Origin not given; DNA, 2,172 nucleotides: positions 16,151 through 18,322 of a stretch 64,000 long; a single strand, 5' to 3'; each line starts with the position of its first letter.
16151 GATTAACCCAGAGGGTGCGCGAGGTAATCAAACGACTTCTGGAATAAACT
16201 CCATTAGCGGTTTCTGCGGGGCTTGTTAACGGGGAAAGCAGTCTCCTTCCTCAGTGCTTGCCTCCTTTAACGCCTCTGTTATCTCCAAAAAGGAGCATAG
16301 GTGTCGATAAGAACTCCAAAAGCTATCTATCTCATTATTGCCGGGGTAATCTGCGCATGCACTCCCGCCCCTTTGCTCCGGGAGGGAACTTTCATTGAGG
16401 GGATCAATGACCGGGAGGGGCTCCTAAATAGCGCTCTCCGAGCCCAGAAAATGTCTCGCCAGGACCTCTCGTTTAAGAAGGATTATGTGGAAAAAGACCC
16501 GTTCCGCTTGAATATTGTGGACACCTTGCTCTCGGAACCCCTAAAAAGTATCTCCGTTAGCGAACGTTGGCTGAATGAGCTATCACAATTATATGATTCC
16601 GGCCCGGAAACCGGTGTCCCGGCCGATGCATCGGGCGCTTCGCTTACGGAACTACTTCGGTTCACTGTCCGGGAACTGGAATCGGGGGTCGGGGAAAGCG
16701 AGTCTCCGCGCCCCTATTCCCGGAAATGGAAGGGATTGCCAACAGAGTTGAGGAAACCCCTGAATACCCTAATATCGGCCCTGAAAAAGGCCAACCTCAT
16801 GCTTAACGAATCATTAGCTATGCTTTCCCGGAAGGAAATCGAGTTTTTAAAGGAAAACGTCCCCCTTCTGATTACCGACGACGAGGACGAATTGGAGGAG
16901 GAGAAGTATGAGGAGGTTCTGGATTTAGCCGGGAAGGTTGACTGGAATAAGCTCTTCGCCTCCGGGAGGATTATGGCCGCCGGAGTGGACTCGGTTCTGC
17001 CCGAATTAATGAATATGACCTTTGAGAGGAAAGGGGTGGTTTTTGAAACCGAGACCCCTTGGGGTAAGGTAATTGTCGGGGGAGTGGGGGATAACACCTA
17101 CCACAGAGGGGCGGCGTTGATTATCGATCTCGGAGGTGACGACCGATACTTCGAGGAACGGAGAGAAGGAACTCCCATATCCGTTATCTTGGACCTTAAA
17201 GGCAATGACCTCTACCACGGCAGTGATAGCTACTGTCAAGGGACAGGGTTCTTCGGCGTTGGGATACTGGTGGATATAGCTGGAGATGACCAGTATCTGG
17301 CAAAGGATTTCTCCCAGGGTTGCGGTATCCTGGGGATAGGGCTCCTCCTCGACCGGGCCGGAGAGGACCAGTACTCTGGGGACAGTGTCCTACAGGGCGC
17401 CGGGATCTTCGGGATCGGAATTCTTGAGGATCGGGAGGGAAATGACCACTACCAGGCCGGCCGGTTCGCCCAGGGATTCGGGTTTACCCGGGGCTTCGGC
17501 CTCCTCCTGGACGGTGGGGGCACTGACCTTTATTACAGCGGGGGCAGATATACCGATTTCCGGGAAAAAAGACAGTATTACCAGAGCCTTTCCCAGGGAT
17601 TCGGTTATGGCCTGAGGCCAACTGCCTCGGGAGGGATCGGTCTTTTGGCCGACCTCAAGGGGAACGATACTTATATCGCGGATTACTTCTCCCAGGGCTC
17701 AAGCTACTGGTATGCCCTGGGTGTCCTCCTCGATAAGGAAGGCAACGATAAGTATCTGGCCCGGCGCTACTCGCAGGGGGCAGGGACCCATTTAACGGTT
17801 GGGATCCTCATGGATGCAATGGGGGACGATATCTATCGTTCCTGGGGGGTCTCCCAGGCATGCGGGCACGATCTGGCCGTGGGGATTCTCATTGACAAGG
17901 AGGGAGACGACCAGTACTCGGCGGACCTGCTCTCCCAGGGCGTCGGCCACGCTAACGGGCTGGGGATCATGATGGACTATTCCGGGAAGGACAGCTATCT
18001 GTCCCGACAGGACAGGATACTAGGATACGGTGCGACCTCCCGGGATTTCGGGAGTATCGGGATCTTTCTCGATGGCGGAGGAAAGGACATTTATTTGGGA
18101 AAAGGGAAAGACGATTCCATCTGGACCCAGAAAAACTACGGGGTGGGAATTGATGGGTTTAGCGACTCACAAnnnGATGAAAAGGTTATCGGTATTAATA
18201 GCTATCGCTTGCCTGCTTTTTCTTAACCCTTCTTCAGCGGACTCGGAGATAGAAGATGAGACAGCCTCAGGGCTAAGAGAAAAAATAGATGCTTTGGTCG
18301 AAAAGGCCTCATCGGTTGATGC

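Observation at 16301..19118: Lipoprotein made of ~13 novel 26-residue '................' repeats, translationally coupled to a periplasmic HEAT-repeat protein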

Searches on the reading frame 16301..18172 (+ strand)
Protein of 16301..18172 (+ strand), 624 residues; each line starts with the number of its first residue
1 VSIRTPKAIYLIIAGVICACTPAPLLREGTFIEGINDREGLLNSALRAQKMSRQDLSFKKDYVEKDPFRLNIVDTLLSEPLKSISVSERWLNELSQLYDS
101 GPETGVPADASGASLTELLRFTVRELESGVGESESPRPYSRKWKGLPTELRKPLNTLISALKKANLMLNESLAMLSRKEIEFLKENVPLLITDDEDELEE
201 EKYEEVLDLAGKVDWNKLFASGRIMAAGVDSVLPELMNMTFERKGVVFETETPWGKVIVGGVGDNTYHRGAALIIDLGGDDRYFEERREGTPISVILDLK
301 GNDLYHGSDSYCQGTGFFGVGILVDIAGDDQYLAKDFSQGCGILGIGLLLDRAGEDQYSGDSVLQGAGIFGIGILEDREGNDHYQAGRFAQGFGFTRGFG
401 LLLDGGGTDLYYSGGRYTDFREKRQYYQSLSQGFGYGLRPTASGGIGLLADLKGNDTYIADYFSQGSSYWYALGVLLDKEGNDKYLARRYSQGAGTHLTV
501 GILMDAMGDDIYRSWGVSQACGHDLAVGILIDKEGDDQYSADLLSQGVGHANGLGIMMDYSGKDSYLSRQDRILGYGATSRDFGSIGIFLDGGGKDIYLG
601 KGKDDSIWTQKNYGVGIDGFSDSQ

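Call 3: search_protein_families(library=pfam, proteins=[window:16301-18172:+], max_evalue=1)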
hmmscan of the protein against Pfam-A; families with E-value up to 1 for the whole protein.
window:16301-18172:+ (624 aa): 1 family
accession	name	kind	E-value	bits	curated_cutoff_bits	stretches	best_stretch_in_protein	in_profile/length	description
PF20037.4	DUF6440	-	0.051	13.8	26.5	0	311-354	6-48/53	Family of unknown function (DUF6440)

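Call 4: search_protein_families(library=ncbifam, proteins=[window:16301-18172:+], max_evalue=1)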
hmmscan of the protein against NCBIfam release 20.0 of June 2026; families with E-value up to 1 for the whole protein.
window:16301-18172:+ (624 aa): 0 families

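Call 6: search_solved_structures(query=window:16301-18172:+, max_evalue=10, show_alignments=2)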
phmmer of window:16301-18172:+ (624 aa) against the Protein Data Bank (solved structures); distinct sequences matched with E-value up to 10: 8.
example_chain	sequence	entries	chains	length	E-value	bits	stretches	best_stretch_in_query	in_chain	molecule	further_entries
3e9e_A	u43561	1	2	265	0.56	11.6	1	346-399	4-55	Zgc:56074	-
9eb3_A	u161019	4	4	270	0.59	11.5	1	231-284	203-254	MHC Rfp-Y class I alpha chain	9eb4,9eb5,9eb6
9eb2_A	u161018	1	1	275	0.61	11.5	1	231-284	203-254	MHC Rfp-Y class I alpha chain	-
3p73_A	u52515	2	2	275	0.61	11.5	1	231-284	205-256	MHC Rfp-Y class I alpha chain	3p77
7n9c_D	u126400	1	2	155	0.9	10.9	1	359-422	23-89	Nanobody NB95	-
9r19_D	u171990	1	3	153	0.96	10.8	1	381-425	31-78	VHH B10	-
28jf_F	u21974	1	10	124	1.6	10.1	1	359-431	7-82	VHH016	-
21gi_A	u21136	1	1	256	9.3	7.6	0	163-214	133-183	A designed protein Three-twist Knot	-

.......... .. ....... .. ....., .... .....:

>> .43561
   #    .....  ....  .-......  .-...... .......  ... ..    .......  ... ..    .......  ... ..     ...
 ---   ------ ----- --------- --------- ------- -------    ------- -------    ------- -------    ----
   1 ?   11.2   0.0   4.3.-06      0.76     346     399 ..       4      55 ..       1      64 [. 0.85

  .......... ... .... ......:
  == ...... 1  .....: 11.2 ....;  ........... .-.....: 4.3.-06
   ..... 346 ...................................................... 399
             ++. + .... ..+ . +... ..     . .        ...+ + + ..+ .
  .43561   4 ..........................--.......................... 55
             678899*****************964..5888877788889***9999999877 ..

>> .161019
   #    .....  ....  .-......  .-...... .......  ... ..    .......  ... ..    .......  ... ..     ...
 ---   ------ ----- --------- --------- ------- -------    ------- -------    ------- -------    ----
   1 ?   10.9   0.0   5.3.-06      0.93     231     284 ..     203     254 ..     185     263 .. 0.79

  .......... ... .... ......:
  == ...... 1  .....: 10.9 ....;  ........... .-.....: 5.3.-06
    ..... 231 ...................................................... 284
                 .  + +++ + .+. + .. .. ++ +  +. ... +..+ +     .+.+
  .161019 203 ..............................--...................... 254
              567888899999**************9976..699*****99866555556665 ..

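Call 7: find_homologous_proteins(query=window:16301-18172:+)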
Query window:16301-18172:+ (624 aa): 3483 proteins with E <= 0.001 among 8000 candidates; the best 120 are listed.
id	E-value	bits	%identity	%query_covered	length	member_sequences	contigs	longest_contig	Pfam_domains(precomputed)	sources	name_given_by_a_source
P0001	0.0e+0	1407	100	100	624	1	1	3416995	-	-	-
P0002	0.0e+0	1028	74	99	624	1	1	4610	-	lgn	-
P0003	1.5e-297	1006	72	100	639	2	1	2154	-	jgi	jgi:hypothetical protein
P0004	4.0e-290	982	72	100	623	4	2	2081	-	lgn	-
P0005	8.9e-150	518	45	93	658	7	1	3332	-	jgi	-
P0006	2.0e-143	497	43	94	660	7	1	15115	-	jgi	-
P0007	3.5e-143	496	45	93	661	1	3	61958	-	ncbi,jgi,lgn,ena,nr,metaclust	ncbi:MAG: hypothetical protein AMJ90_00225 [candidate division Zixibacteria bacterium SM23_73_2]|nr:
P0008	8.4e-143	495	45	93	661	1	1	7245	-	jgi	-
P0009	6.4e-142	492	43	93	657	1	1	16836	-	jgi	jgi:hypothetical protein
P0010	2.1e-141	490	44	93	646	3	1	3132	-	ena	-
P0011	3.3e-141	490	42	92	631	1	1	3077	-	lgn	-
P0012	3.5e-141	490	44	92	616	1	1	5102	-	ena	-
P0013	3.7e-141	490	43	93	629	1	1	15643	-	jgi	jgi:hypothetical protein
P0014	7.3e-141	489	44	93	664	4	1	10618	-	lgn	-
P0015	1.2e-140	488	41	98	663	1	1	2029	-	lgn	-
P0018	3.0e-140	487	41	97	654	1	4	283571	-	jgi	jgi:hypothetical protein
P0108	4.7e-130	453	43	93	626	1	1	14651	-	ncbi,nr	ncbi:MAG: hypothetical protein GF405_02350 [Candidatus Eisenbacteria bacterium]|nr:hypothetical prot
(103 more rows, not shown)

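Call 9: find_encoding_contigs(protein=P0018, flank=6000, max_places=2)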
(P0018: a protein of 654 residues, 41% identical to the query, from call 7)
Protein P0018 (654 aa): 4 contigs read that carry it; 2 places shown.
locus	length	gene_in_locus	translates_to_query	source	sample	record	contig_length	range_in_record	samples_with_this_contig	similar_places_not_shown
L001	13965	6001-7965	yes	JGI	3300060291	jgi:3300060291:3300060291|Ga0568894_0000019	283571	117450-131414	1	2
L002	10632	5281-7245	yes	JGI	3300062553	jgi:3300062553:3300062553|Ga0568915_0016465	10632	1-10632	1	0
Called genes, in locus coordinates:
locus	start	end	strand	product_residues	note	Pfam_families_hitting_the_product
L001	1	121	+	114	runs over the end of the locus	-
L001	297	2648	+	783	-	PF25881:HH_YBHG, PF25954:Beta-barrel_RND_2, PF25990:Beta-barrel_YknX (weak)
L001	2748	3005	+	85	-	-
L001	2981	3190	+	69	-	-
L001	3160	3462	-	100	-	-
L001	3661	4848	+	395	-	PF09295:ChAPs (faint), PF09797:NatB_MDM20 (faint), PF13174:TPR_6 (faint), PF13414:TPR_11 (weak), PF25062:ARM_TT21_N (weak), PF13429:TPR_15 (weak), PF13432:TPR_16 (weak), PF14559:TPR_19 (weak), +13 more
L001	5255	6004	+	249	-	PF00902:TatC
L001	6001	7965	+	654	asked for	-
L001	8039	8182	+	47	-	-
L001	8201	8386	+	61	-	-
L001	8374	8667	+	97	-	PF05016:ParE_toxin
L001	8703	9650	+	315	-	PF13513:HEAT_EZ (faint), PF24714:TOR1L1_N (faint), PF00514:Arm (faint), PF02985:HEAT (faint), PF13646:HEAT_2, PF13646:HEAT_2, PF03130:HEAT_PBS (weak), PF13646:HEAT_2, +1 more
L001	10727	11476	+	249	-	PF00149:Metallophos (weak)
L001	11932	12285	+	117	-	-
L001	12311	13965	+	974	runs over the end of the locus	PF13432:TPR_16 (faint), PF24885:TPR_NPHP3 (faint), PF00515:TPR_1 (faint), PF13424:TPR_12, PF17874:TPR_MalT, PF00158:Sigma54_activat, PF14532:Sigma54_activ_2, PF25601:AAA_lid_14, +5 more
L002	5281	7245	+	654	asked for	-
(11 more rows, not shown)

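Call 10: find_encoding_contigs(protein=P0108, flank=6000, max_places=2)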
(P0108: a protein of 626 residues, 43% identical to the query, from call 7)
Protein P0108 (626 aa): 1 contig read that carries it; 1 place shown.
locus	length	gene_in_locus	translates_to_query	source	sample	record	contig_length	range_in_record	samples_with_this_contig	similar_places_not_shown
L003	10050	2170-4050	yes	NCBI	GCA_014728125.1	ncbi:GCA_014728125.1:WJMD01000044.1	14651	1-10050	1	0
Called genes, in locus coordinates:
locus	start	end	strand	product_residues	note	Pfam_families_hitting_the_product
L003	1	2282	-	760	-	PF00989:PAS, PF08448:PAS_4, PF13426:PAS_9, PF08447:PAS_3 (weak), PF08448:PAS_4, PF00989:PAS, PF08448:PAS_4, PF13426:PAS_9, +4 more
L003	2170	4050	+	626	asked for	-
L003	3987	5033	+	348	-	PF13513:HEAT_EZ (faint), PF03130:HEAT_PBS (faint), PF02985:HEAT (faint), PF13646:HEAT_2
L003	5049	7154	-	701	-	PF13231:PMT_2, PF00515:TPR_1 (weak), PF07719:TPR_2 (weak), PF13424:TPR_12 (weak), PF13414:TPR_11, PF13432:TPR_16, PF14559:TPR_19, PF13432:TPR_16, +14 more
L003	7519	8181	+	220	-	-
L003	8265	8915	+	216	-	-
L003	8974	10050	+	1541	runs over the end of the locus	PF01364:Peptidase_C25, PF07705:CARDB, PF01839:FG-GAP (faint), PF25292:Beta-prop_CGLA (faint), PF13517:FG-GAP_3 (weak), PF13229:Beta_helix, PF05048:NosD (weak), PF13860:FlgD_ig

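Call 20: search_protein_representatives(protein=window:16301-18172:+)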
Query: 624 residues. Proteins with E-value up to 0.001 (for the whole library): 3727; up to 1e-10: 2930; up to 1e-30: 1938. The best 150 are listed.
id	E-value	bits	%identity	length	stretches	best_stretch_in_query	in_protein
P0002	0.0e+00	1027.6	74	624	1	4-622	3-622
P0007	1.1e-143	496.3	48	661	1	38-619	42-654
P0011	1.0e-141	489.8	43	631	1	43-621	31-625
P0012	1.1e-141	489.7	46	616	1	42-618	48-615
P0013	1.2e-141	489.6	45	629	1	41-618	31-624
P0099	2.7e-131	455.4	44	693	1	38-619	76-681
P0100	4.0e-131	454.8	44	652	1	12-620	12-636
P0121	4.0e-130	451.5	46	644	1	39-618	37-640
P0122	5.1e-127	441.2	48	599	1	150-618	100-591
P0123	8.0e-127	440.6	42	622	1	41-618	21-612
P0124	3.5e-126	438.5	48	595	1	128-619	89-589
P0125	8.6e-126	437.2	44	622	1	38-618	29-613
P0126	2.9e-125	435.4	48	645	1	41-618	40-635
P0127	4.8e-125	434.7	43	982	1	42-618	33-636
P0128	1.8e-124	432.8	49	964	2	250-618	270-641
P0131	1.2e-121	423.5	46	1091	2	246-618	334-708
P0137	1.4e-118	413.4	44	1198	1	46-618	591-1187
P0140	6.7e-117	407.8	44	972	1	42-618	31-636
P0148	7.6e-114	397.7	43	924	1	41-620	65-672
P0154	1.2e-110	387.2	51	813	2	240-616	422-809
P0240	5.9e-96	338.6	46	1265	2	250-619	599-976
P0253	5.5e-94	332.1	39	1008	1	39-618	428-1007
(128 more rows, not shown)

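Call 22: search_protein_families(library=pfam, proteins=[P0127, P0128, P0131, P0137, P0140, P0148, P0240, P0253, P0154], max_evalue=0.001)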
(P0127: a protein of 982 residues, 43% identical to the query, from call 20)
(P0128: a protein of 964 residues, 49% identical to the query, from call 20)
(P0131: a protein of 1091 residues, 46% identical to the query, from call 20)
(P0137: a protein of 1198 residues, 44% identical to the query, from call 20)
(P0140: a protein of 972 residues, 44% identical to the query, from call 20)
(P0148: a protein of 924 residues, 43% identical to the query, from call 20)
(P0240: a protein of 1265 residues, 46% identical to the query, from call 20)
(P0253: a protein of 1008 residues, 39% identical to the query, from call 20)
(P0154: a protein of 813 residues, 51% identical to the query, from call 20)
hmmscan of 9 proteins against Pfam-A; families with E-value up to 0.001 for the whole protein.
P0127 (982 aa): 3 families
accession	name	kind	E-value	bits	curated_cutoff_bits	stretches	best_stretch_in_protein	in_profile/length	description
PF13646.12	HEAT_2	-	6.2e-22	78.1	27.7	2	816-881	3-69/88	HEAT repeats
PF02985.28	HEAT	-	3.8e-12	45.7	23.5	0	815-838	3-26/31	HEAT repeat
PF03130.22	HEAT_PBS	-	1e-05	26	20.9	0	828-854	1-27/27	PBS lyase HEAT-like repeat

P0128 (964 aa): 5 families
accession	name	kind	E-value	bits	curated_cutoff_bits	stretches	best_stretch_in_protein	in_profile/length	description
PF13646.12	HEAT_2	-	2.5e-28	98.6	27.7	3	890-962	17-88/88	HEAT repeats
PF02985.28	HEAT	-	1.7e-16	59.2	23.5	0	774-800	2-28/31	HEAT repeat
PF03130.22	HEAT_PBS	-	2.5e-07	31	20.9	0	788-814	1-27/27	PBS lyase HEAT-like repeat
PF13513.12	HEAT_EZ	-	2.6e-06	28.2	27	0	786-829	1-54/55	HEAT-like repeat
PF12717.13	Cnd1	-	5.4e-05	23.7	26.4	0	805-872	23-87/162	non-SMC mitotic condensation complex subunit 1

P0131 (1091 aa): 4 families
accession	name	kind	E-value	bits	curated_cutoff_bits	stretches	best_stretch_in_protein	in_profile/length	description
PF13646.12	HEAT_2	-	8.8e-30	103.3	27.7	2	910-986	10-87/88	HEAT repeats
PF02985.28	HEAT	-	3.6e-14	51.9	23.5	0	904-927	4-27/31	HEAT repeat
PF03130.22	HEAT_PBS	-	1.8e-10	40.7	20.9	2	947-973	1-27/27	PBS lyase HEAT-like repeat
PF13513.12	HEAT_EZ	-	4.2e-05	24.4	27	1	914-958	1-55/55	HEAT-like repeat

P0137 (1198 aa): 5 families
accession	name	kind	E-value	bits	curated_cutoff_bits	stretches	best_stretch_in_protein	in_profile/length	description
PF03417.21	AAT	-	7.9e-25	88.3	23.2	1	148-332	5-185/225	Acyl-coenzyme A:6-aminopenicillanic acid acyl-transferase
PF13180.12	PDZ_2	-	1.7e-09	38.2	27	1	452-546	3-77/80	PDZ domain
PF17820.7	PDZ_6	-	1.6e-06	28.2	27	1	477-508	2-33/54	PDZ domain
PF02275.23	CBAH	-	9.7e-06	25.9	20.4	1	146-288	8-175/316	Linear amide C-N hydrolases, choloylglycine hydrolase family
PF00595.29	PDZ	-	0.00054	20.7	23.2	0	467-507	23-59/81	PDZ domain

P0140 (972 aa): 5 families
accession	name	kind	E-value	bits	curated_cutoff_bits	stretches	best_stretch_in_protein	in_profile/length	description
PF13646.12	HEAT_2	-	3.1e-29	101.5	27.7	3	787-870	3-88/88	HEAT repeats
PF03130.22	HEAT_PBS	-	9.1e-14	50.8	20.9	1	830-856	1-27/27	PBS lyase HEAT-like repeat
PF02985.28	HEAT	-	3.9e-12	45.7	23.5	1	848-875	3-30/31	HEAT repeat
PF13513.12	HEAT_EZ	-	2.5e-05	25.1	27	0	782-809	27-54/55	HEAT-like repeat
PF00514.29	Arm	-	0.00021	21.6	20.6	0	784-809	13-38/41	Armadillo/beta-catenin-like repeat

P0148 (924 aa): 3 families
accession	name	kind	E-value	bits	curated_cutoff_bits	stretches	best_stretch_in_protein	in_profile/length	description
PF13646.12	HEAT_2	-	1.1e-19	71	27.7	1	834-899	5-72/88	HEAT repeats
PF03130.22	HEAT_PBS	-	4e-05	24.2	20.9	0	786-800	5-19/27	PBS lyase HEAT-like repeat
PF02985.28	HEAT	-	0.00015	22.1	23.5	0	863-884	4-25/31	HEAT repeat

P0240 (1265 aa): 6 families
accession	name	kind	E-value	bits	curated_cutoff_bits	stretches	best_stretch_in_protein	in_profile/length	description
PF01872.23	RibD_C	-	3.5e-36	125.3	24.1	1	142-345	1-195/197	RibD C-terminal domain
PF00383.29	dCMP_cyt_deam_1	-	1.2e-16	60.8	25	1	2-95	9-102/102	Cytidine and deoxycytidylate deaminase zinc-binding region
PF13646.12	HEAT_2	-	7.2e-15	55.5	27.7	2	1110-1181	14-87/88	HEAT repeats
PF02985.28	HEAT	-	7.3e-12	44.8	23.5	1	1097-1125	1-29/31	HEAT repeat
PF14437.12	MafB19-deam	-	5e-11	43.1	27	1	17-133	21-137/142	MafB19-like deaminase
PF18785.7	Inv-AAD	-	5.8e-07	29.9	26.5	1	51-117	44-114/129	Invertebrate-AID/APOBEC-deaminase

P0253 (1008 aa): 2 families
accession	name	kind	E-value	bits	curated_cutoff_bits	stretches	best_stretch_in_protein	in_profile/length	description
PF13646.12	HEAT_2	-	2.3e-12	47.5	27.7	2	152-221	16-86/88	HEAT repeats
PF02985.28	HEAT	-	0.00078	19.9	23.5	0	343-364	4-25/31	HEAT repeat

P0154 (813 aa): 2 families
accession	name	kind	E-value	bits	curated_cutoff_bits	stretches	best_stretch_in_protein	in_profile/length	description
PF00595.29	PDZ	-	6.4e-05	23.7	23.2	1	81-138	7-57/81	PDZ domain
PF13180.12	PDZ_2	-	0.00028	21.6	27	1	100-179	12-79/80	PDZ domain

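Call 26: find_related_loci(query=A1, collection=genome_contigs, flank=5000)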
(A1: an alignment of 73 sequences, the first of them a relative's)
Query A1 (624 aa) in genome_contigs; peptide patterns used: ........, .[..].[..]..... (x = any residue, [..] = any of these).
599 stretches matched a pattern (row limit reached: there are more); 572 encode a relative of the query (tblastn E <= 1e-3); the best 80 are kept; 80 distinct loci.
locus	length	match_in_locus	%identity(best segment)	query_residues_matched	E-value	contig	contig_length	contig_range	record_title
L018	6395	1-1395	77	156-622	0e+0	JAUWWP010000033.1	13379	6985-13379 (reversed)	MAG: Deltaproteobacteria bacterium isolate CSMAG_2661 CSMAG_2661_k127_27983_length_13379_cov_24.7793, whole genome shotg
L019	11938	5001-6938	43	8-619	3e-153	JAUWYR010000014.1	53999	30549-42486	MAG: Candidatus Zixiibacteriota bacterium isolate CSMAG_2715 CSMAG_2715_k141_256067_length_53999_cov_12.9951, whole geno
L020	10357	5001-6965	42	4-618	3e-151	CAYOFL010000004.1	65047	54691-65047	MAG TPA_asm: uncultured Ignavibacteria bacterium isolate binchicken_co211_253 genome assembly, contig: NODE_215_length_6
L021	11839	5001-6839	45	38-619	7e-151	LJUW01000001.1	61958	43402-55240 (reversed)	MAG: candidate division Zixibacteria bacterium SM23_73_2 WORSMTZ_355, whole genome shotgun sequence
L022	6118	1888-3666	46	39-618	5e-150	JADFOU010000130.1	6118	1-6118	MAG: candidate division TA06 bacterium isolate B6T1B8 B6T1B8_NODE28388, whole genome shotgun sequence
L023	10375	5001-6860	42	5-618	3e-148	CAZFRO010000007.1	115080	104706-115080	MAG TPA_asm: uncultured bacterium isolate SRP077602_co1_312 genome assembly, contig: NODE_266_length_115080_cov_60.86529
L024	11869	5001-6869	43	41-624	3e-146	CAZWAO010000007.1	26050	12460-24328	MAG TPA_asm: uncultured Ignavibacteria bacterium isolate binchicken_co81_427 genome assembly, contig: NODE_2333_length_2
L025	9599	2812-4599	43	42-618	7e-146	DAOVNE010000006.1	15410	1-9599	MAG TPA_asm: Candidatus Eisenbacteria bacterium isolate CSMAG_1489 CSMAG_1489_k141_2994097_length_15410_cov_13.0000, who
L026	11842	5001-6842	43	41-618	2e-145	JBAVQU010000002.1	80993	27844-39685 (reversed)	MAG: Candidatus Zixiibacteriota bacterium isolate MFD02350_ilm_asm_bin5 k127_25779, whole genome shotgun sequence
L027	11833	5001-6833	43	27-618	2e-145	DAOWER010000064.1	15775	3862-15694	MAG TPA_asm: Candidatus Eisenbacteria bacterium isolate CSMAG_1944 CSMAG_1944_k141_1284580_length_15775_cov_13.1110, who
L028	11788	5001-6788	43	42-618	4e-145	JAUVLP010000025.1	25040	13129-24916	MAG: Candidatus Eisenbacteria bacterium isolate CSMAG_509 CSMAG_509_k141_860796_length_25040_cov_11.9183, whole genome s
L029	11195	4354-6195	44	41-618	1e-144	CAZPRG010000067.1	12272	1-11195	MAG TPA_asm: uncultured Ignavibacteria bacterium isolate binchicken_co81_452 genome assembly, contig: NODE_8104_length_1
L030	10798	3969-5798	43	45-618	9e-144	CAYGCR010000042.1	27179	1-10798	MAG TPA_asm: uncultured Ignavibacteria bacterium isolate ERP108616_co2_224 genome assembly, contig: NODE_2287_length_271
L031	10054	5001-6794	43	40-618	8e-144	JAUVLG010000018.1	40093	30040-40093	MAG: Candidatus Eisenbacteria bacterium isolate CSMAG_500 CSMAG_500_k141_667660_length_40093_cov_21.0000, whole genome s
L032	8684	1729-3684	41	7-618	6e-144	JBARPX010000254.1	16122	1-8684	MAG: Candidatus Zixiibacteriota bacterium isolate MFD13424_ilm_asm_bin49 k127_272962, whole genome shotgun sequence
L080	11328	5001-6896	40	18-624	1e-123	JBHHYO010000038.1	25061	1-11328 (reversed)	MAG: Nitrospinales bacterium isolate Maj_2_bin.45 NODE_868_length_25061_cov_13.035711, whole genome shotgun sequence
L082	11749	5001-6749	39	58-615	8e-123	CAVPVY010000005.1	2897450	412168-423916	MAG: uncultured Planctomycetota bacterium isolate MFD09964.bin.1.59 genome assembly, contig: contig_4244, whole genome s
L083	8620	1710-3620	40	16-619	3e-122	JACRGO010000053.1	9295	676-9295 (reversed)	MAG: Nitrospinota bacterium isolate NC_groundwater_1753_Pr3_B-0.1um_50_18 SR-2_scaffold_141_880673, whole genome shotgun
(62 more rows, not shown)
